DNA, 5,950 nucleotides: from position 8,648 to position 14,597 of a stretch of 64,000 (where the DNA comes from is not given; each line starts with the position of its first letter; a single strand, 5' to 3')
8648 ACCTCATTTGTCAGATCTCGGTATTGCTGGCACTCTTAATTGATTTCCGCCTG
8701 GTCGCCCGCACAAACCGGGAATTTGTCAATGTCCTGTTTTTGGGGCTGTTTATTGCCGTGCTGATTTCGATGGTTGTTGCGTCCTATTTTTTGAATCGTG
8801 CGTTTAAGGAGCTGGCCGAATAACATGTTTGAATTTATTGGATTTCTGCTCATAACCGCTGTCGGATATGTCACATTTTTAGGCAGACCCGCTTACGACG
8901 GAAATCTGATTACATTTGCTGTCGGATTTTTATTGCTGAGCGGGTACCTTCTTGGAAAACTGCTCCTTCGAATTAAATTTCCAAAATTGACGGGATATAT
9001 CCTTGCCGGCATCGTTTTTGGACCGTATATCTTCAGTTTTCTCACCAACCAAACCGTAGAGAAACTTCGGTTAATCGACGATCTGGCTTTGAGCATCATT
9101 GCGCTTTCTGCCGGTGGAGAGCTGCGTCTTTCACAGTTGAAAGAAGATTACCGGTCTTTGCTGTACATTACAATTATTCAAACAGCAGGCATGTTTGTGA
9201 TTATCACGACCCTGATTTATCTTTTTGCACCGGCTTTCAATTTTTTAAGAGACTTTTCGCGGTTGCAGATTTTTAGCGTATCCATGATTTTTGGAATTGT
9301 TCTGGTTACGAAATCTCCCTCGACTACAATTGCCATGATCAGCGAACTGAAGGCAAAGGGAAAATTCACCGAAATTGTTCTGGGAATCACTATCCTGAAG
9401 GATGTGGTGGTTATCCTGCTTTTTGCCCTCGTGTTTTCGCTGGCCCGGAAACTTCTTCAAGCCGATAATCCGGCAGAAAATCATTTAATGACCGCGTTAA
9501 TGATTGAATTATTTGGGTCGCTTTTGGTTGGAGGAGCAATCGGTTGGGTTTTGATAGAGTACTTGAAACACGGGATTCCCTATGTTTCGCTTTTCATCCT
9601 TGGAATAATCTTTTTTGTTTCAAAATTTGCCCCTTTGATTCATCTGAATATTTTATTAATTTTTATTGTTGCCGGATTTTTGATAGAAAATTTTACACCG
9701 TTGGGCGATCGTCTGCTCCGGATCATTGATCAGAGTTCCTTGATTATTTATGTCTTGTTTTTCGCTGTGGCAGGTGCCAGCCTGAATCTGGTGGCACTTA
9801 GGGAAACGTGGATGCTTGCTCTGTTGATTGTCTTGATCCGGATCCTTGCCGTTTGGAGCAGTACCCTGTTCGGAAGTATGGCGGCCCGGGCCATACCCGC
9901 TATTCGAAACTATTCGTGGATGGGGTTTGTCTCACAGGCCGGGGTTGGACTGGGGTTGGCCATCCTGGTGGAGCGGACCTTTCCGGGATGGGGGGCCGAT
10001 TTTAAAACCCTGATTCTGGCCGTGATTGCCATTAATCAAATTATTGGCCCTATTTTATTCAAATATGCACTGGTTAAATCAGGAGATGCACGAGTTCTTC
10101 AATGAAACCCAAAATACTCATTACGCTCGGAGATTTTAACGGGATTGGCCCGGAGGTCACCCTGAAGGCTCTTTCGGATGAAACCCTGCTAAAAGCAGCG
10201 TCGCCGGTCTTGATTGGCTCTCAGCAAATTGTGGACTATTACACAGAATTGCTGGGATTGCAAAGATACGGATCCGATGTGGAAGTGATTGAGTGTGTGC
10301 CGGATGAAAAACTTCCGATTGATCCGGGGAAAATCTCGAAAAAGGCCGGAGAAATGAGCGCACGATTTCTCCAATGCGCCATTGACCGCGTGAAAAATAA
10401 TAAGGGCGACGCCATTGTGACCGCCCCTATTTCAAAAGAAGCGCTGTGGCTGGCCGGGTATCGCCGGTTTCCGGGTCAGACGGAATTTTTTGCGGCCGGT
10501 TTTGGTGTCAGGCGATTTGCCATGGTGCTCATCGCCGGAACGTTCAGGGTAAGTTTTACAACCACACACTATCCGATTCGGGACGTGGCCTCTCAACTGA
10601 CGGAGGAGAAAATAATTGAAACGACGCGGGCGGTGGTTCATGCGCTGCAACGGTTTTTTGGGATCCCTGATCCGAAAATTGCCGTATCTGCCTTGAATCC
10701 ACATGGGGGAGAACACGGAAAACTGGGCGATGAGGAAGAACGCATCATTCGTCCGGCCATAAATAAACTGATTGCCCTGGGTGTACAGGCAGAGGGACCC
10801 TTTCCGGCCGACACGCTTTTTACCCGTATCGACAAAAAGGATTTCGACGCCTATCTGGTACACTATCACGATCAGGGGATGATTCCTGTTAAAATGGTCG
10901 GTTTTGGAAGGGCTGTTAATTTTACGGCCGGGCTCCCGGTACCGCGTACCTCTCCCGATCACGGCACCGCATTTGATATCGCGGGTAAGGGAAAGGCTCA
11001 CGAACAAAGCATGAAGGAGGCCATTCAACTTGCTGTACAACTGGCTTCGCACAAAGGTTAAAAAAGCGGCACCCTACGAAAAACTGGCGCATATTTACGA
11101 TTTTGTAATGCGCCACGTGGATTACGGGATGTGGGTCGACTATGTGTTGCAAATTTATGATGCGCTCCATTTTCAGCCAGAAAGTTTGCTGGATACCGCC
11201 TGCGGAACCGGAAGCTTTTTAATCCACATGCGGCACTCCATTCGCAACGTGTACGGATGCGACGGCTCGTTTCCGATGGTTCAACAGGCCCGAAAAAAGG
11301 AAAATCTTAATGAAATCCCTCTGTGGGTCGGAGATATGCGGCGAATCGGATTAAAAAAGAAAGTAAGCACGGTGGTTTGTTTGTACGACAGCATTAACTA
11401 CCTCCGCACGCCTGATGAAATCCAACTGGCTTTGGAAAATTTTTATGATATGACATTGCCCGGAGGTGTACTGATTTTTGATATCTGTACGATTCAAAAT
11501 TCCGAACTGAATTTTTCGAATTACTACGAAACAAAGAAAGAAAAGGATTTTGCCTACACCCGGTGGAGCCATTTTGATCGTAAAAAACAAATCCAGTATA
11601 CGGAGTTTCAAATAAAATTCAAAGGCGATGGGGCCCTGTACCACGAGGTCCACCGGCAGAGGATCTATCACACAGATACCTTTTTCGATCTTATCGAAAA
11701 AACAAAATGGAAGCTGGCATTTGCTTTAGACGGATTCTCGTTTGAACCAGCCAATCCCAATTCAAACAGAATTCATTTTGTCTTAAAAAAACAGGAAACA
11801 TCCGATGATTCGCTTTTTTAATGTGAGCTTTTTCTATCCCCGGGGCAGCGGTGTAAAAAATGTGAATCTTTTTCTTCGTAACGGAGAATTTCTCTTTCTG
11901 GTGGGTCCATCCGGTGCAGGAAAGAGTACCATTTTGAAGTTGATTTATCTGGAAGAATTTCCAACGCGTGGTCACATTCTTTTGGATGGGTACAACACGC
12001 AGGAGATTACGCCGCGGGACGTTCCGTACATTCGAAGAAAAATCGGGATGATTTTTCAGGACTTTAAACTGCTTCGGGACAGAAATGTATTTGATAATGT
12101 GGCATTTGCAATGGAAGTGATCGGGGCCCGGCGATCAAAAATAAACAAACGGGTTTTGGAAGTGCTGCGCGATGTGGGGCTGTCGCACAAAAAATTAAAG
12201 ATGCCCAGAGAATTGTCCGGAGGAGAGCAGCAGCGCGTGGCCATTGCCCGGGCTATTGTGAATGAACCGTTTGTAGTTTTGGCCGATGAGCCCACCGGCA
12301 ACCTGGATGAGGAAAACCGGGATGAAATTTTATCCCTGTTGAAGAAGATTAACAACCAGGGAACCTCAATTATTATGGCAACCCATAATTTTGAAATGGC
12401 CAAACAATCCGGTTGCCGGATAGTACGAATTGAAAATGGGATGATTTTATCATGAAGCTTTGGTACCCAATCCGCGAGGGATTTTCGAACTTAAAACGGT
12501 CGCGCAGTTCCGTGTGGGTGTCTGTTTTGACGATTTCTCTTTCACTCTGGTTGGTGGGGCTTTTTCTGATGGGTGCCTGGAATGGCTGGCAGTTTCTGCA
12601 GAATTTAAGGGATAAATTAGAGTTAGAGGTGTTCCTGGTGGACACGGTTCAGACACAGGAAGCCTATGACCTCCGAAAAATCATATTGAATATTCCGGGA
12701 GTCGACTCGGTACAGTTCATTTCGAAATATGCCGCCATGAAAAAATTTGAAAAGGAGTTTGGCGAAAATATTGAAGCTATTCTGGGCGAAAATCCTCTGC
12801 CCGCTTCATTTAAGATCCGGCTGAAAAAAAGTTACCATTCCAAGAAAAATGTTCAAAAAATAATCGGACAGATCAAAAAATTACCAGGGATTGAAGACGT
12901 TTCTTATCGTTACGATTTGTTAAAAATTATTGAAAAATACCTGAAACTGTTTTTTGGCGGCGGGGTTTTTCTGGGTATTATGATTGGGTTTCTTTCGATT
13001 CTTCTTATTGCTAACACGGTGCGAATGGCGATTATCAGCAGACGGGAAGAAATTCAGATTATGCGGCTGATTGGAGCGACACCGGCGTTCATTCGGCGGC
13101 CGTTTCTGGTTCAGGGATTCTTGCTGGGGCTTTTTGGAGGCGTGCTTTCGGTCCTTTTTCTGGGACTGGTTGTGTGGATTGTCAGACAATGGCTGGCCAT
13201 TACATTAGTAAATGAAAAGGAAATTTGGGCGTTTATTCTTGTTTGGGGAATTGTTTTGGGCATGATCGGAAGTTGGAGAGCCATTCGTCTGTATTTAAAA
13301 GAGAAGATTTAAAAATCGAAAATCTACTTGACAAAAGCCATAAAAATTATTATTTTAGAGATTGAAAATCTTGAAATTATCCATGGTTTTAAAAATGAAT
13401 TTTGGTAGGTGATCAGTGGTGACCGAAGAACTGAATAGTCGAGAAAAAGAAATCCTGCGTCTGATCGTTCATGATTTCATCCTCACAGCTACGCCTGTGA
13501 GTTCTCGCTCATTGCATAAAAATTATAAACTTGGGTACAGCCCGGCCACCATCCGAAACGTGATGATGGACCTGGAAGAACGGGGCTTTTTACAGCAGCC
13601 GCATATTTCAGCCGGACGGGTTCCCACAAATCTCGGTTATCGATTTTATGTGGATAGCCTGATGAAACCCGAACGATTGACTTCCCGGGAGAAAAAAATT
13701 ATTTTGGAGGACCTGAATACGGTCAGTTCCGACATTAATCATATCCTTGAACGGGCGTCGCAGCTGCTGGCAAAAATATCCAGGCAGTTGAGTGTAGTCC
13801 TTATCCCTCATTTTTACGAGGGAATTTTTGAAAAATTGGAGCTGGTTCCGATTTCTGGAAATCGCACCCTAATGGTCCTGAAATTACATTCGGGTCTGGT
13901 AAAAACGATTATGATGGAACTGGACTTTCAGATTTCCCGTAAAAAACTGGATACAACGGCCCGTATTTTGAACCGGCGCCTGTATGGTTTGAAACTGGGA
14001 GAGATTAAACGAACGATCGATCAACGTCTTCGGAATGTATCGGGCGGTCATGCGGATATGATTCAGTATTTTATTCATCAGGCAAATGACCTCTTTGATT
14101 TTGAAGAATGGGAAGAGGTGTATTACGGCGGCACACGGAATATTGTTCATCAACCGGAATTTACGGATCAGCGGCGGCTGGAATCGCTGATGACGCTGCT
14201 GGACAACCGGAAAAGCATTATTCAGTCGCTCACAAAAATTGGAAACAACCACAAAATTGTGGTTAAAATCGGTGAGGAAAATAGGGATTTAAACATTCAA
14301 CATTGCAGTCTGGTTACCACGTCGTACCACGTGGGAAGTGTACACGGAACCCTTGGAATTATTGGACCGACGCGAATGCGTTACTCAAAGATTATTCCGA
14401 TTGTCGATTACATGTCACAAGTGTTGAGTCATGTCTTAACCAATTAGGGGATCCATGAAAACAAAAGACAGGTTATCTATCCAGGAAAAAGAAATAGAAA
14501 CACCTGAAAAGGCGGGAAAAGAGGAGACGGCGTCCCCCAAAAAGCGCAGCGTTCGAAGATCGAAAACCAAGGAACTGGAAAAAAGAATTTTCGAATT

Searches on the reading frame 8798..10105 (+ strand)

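Call 90: search_protein_families(library=ncbifam, proteins=[window:8798-10105:+], max_evalue=0.00001)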
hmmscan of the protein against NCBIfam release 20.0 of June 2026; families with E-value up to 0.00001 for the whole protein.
window:8798-10105:+ (435 aa): 1 family
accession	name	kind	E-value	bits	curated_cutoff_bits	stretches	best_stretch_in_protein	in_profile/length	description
TIGR00932.1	2a37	subfamily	1.9e-15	57.2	238.3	1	47-330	2-275/275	monovalent cation:proton antiporter-2 (CPA2) family protein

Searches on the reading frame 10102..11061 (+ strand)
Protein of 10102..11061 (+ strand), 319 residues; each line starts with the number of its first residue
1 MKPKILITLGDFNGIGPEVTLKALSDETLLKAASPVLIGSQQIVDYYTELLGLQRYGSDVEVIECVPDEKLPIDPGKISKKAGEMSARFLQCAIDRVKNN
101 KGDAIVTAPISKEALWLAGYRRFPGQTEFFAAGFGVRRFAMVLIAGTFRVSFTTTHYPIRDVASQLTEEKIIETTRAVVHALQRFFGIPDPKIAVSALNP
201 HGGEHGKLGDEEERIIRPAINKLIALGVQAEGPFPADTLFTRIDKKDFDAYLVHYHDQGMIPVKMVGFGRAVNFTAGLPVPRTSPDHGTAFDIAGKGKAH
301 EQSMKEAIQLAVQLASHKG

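Call 90: search_protein_families(library=ncbifam, proteins=[window:10102-11061:+], max_evalue=0.00001)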
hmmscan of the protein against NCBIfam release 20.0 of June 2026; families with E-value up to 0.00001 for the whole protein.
window:10102-11061:+ (319 aa): 7 families
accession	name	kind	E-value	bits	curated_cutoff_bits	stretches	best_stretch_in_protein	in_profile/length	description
TIGR00557.1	pdxA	equivalog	7.5e-104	347.6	290.35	1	4-315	1-320/320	4-hydroxythreonine-4-phosphate dehydrogenase PdxA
NF003699.0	PRK05312.1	equivalog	4.4e-88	295.9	378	1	3-317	5-335/340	4-hydroxythreonine-4-phosphate dehydrogenase PdxA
NF002744.0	PRK02746.1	equivalog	4.7e-87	292.3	425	1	2-317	9-342/346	4-hydroxythreonine-4-phosphate dehydrogenase PdxA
NF002992.0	PRK03743.1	equivalog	4.9e-76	256.1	470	1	2-317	4-330/333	4-hydroxythreonine-4-phosphate dehydrogenase PdxA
NF002520.0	PRK01909.1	equivalog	2.8e-74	250.4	476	1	3-318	6-326/329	4-hydroxythreonine-4-phosphate dehydrogenase PdxA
NF002891.0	PRK03371.1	equivalog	2.8e-69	233.8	583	1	4-315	4-326/326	D-threonate 4-phosphate dehydrogenase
NF003040.0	PRK03946.1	equivalog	6.2e-55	186.7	376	1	3-316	2-305/307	4-hydroxythreonine-4-phosphate dehydrogenase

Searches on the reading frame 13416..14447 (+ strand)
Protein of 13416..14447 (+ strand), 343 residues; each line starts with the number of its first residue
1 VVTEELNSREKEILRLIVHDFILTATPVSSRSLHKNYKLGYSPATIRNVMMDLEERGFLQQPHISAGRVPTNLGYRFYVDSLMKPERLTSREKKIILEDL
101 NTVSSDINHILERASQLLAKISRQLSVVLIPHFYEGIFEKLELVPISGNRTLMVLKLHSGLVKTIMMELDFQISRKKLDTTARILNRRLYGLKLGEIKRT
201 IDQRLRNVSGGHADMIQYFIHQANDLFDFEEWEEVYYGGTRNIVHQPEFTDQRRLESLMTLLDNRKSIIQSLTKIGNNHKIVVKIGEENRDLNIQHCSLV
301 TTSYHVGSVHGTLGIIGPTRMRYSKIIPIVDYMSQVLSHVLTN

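Call 33: search_protein_families(library=pfam, proteins=[window:13416-14447:+], max_evalue=0.001)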
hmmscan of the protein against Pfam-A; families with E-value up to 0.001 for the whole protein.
window:13416-14447:+ (343 aa): 1 family
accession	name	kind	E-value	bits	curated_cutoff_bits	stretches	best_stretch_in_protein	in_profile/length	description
PF01628.27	HrcA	-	2.1e-56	191.7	22.2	1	109-327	2-215/215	HrcA protein C terminal domain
